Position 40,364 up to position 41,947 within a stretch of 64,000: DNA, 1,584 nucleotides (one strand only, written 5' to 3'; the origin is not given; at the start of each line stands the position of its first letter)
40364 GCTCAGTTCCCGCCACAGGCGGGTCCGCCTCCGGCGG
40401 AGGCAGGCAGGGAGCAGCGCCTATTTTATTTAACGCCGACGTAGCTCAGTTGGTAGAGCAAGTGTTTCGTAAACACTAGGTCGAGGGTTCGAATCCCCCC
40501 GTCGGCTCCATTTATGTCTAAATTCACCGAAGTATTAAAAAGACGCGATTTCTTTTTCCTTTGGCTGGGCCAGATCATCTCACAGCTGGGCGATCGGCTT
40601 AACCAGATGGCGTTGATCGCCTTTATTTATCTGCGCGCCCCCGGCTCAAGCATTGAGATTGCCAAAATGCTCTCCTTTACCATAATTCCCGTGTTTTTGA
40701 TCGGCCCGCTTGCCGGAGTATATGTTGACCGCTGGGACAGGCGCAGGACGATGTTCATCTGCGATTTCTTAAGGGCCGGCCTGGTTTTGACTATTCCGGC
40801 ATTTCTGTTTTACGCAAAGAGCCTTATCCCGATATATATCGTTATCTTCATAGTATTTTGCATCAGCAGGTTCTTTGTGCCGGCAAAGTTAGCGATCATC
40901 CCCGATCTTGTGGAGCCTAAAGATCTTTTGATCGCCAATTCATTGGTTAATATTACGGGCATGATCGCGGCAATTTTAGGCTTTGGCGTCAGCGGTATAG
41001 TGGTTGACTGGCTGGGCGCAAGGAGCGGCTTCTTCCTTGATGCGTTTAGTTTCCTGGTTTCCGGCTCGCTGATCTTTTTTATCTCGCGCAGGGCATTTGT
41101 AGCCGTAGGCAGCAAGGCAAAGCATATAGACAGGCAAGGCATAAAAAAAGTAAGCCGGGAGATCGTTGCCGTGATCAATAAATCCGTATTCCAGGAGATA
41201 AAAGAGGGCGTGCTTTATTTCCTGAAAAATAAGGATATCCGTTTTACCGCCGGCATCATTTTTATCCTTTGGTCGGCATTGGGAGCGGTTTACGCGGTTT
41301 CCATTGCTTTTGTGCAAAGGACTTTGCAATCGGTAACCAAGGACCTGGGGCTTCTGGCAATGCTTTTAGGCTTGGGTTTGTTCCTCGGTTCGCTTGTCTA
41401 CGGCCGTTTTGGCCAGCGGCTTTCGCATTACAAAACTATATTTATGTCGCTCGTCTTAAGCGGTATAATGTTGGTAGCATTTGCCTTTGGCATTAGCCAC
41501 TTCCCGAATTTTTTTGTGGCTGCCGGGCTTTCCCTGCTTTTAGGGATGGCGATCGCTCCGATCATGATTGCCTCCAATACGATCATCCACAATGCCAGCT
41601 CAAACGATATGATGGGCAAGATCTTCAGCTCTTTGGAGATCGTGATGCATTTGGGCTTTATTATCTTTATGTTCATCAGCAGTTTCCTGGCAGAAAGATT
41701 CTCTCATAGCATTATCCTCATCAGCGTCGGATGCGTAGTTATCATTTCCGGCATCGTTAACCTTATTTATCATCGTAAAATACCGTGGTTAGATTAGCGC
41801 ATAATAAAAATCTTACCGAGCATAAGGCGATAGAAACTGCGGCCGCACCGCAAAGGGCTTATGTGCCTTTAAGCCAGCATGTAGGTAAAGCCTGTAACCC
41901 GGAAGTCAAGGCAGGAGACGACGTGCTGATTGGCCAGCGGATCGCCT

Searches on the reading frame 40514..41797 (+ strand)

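Call 15: search_protein_families(library=pfam, proteins=[window:40514-41797:+], max_evalue=0.01)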
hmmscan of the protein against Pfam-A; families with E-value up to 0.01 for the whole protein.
window:40514-41797:+ (427 aa): 2 families
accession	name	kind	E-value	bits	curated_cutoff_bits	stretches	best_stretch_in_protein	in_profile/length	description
PF07690.21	MFS_1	-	4.3e-29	101.9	33.4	2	16-261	1-220/347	Major Facilitator Superfamily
PF05977.19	MFS_3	-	2.1e-15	56.6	27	1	8-417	7-391/524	Transmembrane secretion effector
